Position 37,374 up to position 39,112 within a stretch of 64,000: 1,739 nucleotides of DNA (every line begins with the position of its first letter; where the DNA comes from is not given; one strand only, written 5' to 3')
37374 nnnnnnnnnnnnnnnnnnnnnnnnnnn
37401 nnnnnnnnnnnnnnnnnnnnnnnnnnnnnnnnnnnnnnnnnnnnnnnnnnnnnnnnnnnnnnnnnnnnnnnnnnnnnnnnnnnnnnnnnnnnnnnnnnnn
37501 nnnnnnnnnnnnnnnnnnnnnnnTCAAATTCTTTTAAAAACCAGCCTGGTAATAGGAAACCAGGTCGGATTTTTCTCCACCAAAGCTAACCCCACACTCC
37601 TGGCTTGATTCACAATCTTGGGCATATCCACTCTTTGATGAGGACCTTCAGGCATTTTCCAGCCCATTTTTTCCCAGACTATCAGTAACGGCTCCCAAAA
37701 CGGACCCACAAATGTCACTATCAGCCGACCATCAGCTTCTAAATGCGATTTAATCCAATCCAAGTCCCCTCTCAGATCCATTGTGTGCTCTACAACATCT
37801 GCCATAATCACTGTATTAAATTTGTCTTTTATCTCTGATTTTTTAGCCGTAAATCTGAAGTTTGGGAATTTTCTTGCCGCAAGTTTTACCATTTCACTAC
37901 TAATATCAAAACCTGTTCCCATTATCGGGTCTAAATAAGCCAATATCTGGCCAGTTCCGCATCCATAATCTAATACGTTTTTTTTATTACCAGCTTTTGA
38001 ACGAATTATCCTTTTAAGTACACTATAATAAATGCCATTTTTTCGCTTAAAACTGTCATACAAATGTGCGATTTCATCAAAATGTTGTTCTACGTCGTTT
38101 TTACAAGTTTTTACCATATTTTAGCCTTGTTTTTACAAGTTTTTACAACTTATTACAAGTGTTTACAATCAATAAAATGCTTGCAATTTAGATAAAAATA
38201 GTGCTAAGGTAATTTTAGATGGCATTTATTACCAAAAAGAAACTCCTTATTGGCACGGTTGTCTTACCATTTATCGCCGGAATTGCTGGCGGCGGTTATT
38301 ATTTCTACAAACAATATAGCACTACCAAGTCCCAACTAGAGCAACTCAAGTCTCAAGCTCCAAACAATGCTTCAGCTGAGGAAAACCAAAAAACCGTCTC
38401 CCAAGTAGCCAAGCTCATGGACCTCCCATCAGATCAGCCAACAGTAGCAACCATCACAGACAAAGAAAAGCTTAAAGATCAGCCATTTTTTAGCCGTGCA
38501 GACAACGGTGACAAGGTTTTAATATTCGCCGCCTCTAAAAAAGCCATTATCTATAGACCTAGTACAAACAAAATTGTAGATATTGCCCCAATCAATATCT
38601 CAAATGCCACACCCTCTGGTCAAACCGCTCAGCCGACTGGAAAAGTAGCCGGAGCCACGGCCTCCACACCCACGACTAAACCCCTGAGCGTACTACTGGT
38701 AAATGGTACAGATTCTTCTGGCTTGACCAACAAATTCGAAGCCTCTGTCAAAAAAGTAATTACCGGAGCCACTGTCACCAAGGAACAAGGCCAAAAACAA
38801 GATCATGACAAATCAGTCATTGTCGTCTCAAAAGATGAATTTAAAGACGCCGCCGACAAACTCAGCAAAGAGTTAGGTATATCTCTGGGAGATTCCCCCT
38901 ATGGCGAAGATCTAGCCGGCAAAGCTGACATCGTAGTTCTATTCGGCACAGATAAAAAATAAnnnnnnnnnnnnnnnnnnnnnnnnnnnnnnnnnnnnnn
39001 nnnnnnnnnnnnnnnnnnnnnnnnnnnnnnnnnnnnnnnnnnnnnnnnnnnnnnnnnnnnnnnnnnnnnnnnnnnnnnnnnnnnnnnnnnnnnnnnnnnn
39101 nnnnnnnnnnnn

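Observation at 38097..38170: Helically phased array of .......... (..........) motifs, also present upstream of the HTH/giant operon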

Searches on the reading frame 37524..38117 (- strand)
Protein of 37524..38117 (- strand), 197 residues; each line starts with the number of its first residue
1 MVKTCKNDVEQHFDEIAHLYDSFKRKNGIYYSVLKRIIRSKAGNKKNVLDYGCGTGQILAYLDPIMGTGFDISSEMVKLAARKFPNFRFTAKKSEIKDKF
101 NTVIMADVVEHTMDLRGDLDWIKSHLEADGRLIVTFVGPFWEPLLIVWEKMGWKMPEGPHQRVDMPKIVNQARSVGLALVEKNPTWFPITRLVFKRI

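Call 8: search_protein_families(library=pfam, proteins=[window:37524-38117:-], max_evalue=0.01)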
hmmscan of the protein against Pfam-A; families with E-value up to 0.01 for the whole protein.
window:37524-38117:- (197 aa): 7 families
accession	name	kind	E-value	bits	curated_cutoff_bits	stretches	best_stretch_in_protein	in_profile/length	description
PF13489.12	Methyltransf_23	-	3e-15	56.8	27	1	42-181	20-163/164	Methyltransferase domain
PF08241.18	Methyltransf_11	-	1e-08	36.1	21.2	1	49-134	1-95/95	Methyltransferase domain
PF08242.18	Methyltransf_12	-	1.6e-08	35.6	30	1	49-132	1-98/98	Methyltransferase domain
PF13847.12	Methyltransf_31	-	2.2e-08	34.4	27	1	45-135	4-110/145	Methyltransferase domain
PF13649.12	Methyltransf_25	-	3.1e-08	34.6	27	1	48-130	1-97/97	Methyltransferase domain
PF05219.18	DREV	-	0.0025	17.4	26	1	44-141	94-193/265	DREV methyltransferase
PF07021.18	MetW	-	0.0042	17.2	21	1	45-114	14-90/193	Methionine biosynthesis protein MetW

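Call 17: find_encoding_contigs(protein=window:37524-38117:-, flank=10000, max_places=10)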
Protein window:37524-38117:- (197 aa): 4 contigs read that carry it; 1 place shown.
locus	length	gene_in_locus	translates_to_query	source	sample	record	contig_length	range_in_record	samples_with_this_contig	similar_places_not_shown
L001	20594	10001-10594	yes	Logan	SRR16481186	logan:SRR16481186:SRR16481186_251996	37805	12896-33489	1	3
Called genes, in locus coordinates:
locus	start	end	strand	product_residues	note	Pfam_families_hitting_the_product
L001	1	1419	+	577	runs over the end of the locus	PF03485:Arg_tRNA_synt_N, PF00750:tRNA-synt_1d, PF05746:DALR_1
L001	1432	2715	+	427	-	PF00675:Peptidase_M16, PF05193:Peptidase_M16_C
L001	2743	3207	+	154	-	PF00334:NDK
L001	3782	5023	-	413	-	PF08308:PEGA, PF07676:PD40 (faint), PF26549:Tricorn_N (weak)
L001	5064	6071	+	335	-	PF00022:Actin (weak), PF06723:MreB_Mbl, PF00012:HSP70, PF14450:FtsA (weak)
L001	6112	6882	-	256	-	PF02163:Peptidase_M50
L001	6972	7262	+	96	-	-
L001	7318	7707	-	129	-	PF16320:Ribosomal_L12_N, PF00542:Ribosomal_L12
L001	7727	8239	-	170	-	PF00466:Ribosomal_L10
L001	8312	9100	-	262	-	PF00687:Ribosomal_L1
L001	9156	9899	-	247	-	-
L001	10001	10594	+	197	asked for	PF13489:Methyltransf_23, PF13847:Methyltransf_31, PF08241:Methyltransf_11, PF08242:Methyltransf_12, PF13649:Methyltransf_25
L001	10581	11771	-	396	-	PF00535:Glycos_transf_2, PF10111:Glyco_tranf_2_2 (weak), PF13641:Glyco_tranf_2_3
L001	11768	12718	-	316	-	PF01370:Epimerase, PF16363:GDP_Man_Dehyd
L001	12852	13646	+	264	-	PF13354:Beta-lactamase2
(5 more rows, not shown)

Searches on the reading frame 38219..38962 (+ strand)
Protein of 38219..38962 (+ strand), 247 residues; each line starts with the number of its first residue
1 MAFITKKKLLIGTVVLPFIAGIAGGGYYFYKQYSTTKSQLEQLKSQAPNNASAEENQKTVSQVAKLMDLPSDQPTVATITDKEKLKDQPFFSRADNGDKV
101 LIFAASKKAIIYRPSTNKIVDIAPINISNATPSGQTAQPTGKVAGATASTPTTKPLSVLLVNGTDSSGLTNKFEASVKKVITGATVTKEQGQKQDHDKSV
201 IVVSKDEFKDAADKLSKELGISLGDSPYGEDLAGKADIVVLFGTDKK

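Call 8: search_protein_families(library=pfam, proteins=[window:38219-38962:+], max_evalue=0.01)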
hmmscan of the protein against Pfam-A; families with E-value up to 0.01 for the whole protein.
window:38219-38962:+ (247 aa): 0 families

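Call 22: find_homologous_proteins(query=window:38219-38962:+)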
Query window:38219-38962:+ (247 aa): 416 proteins with E <= 0.001 among 2084 candidates; the best 120 are listed.
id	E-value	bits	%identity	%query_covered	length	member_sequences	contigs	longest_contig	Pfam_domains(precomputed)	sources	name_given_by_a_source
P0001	3.9e-151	519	100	100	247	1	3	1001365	-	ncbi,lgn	-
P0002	1.2e-85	305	63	93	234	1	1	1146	-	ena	-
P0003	3.5e-60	221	49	89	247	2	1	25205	-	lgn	-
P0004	2.9e-48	182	40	97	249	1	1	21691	-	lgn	-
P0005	1.0e-46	177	41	96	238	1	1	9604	PF13399.12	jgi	jgi:hypothetical protein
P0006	1.3e-46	177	45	89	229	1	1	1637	PF13399.12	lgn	-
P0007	3.1e-46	176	42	89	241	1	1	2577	PF13399.12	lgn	-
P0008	3.3e-46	176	44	94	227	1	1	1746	PF13399.12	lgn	-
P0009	1.2e-45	174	44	94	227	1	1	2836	PF13399.12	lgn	-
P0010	3.5e-45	172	44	89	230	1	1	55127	PF13399.12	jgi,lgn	jgi:hypothetical protein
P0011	1.0e-44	171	40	98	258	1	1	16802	PF13399.12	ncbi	-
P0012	1.2e-43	167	40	89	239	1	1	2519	-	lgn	-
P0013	7.6e-43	165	41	94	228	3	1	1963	PF13399.12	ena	-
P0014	4.8e-42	162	39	97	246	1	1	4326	-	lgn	-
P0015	7.2e-42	161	43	89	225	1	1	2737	-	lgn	-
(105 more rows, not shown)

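Call 23: find_encoding_contigs(protein=P0003, flank=10000, max_places=3)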
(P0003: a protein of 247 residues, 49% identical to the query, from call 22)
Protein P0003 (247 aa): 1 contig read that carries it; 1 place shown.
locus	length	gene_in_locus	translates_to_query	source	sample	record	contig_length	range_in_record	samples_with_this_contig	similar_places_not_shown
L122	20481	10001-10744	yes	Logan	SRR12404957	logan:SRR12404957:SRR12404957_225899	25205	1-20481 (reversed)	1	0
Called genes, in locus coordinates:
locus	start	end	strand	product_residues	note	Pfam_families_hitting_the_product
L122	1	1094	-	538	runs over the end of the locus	-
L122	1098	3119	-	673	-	PF13424:TPR_12 (faint)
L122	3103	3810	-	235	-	-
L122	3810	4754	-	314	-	PF13354:Beta-lactamase2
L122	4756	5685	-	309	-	PF13354:Beta-lactamase2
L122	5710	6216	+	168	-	PF01467:CTP_transf_like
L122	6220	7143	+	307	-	-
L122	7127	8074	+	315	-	PF01370:Epimerase, PF02719:Polysacc_synt_2 (faint), PF01073:3Beta_HSD (faint), PF16363:GDP_Man_Dehyd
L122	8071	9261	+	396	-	PF00535:Glycos_transf_2, PF10111:Glyco_tranf_2_2 (weak), PF13641:Glyco_tranf_2_3 (weak)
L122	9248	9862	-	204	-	PF13489:Methyltransf_23, PF13847:Methyltransf_31, PF08241:Methyltransf_11, PF08242:Methyltransf_12, PF13649:Methyltransf_25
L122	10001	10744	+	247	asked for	-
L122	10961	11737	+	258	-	PF00687:Ribosomal_L1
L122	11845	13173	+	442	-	-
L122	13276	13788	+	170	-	PF00466:Ribosomal_L10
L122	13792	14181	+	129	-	PF16320:Ribosomal_L12_N, PF00542:Ribosomal_L12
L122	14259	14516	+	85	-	-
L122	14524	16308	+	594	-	PF01432:Peptidase_M3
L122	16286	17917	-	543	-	-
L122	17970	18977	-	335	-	PF06723:MreB_Mbl, PF00022:Actin (faint), PF00012:HSP70, PF14450:FtsA (weak)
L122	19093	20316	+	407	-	PF08308:PEGA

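Call 24: find_encoding_contigs(protein=P0002, flank=10000, max_places=3)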
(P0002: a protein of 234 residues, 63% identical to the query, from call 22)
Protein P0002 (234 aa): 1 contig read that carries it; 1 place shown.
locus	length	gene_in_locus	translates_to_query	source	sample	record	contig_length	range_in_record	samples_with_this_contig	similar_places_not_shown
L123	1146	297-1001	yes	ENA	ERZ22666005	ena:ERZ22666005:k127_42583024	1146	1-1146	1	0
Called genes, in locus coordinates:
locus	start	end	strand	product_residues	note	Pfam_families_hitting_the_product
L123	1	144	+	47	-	?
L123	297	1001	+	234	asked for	-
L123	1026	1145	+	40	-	?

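Call 25: find_encoding_contigs(protein=P0004, flank=10000, max_places=3)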
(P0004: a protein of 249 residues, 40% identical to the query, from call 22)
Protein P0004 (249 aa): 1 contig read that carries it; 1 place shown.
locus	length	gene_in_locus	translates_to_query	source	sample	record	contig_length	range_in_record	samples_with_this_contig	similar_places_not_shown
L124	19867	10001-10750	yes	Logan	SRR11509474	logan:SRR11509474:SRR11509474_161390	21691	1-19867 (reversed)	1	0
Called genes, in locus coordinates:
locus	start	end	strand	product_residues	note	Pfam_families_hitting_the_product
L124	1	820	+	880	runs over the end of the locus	?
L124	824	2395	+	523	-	-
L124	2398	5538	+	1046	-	-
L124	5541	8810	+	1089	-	-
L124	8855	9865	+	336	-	PF13354:Beta-lactamase2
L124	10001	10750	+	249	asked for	-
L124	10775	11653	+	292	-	PF00687:Ribosomal_L1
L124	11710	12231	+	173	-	PF00466:Ribosomal_L10, PF27436:RL10_C (faint)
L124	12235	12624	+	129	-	PF16320:Ribosomal_L12_N, PF00542:Ribosomal_L12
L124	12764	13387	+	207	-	PF09335:VTT_dom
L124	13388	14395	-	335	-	PF06723:MreB_Mbl, PF00022:Actin (weak), PF00012:HSP70, PF14450:FtsA (weak)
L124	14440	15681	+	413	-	PF08308:PEGA, PF07676:PD40 (faint), PF26549:Tricorn_N (faint)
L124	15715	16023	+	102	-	-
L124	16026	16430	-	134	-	-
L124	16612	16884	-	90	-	-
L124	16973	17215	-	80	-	-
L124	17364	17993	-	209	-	PF00334:NDK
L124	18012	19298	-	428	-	PF00675:Peptidase_M16, PF05193:Peptidase_M16_C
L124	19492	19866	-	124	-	?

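Call 31: find_related_loci(query=A1, collection=metagenome_contigs, flank=10000)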
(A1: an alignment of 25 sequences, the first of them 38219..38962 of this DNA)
Query A1 (247 aa) in metagenome_contigs; peptide patterns used: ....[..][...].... (x = any residue, [..] = any of these).
600 stretches matched a pattern (row limit reached: there are more); 489 encode a relative of the query (tblastn E <= 1e-3); the best 80 are kept; 80 distinct loci.
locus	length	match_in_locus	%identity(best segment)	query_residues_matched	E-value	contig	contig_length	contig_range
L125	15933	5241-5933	42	3-246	2e-52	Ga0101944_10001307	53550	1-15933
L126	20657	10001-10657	41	7-246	4e-50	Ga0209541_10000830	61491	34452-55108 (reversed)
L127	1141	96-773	42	10-245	4e-51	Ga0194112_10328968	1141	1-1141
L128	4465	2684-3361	41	4-246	3e-48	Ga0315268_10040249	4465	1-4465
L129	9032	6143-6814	39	6-246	1e-46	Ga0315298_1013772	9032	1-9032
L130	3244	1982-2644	39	3-246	6e-46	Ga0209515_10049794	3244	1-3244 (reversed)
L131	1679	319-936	38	21-245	2e-46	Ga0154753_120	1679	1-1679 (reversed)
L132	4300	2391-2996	39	27-246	1e-45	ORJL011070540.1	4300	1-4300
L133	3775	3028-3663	42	11-243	1e-45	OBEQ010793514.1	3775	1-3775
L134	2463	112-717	39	27-246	1e-45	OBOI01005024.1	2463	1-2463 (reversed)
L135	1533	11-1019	41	6-247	6e-46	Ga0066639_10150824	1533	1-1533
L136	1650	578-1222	40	15-246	2e-45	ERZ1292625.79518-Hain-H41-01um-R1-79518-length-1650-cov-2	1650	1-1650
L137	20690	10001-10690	39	1-245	2e-44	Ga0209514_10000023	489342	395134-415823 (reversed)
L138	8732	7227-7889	43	10-246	1e-44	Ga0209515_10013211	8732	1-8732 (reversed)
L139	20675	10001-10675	40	16-247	9e-44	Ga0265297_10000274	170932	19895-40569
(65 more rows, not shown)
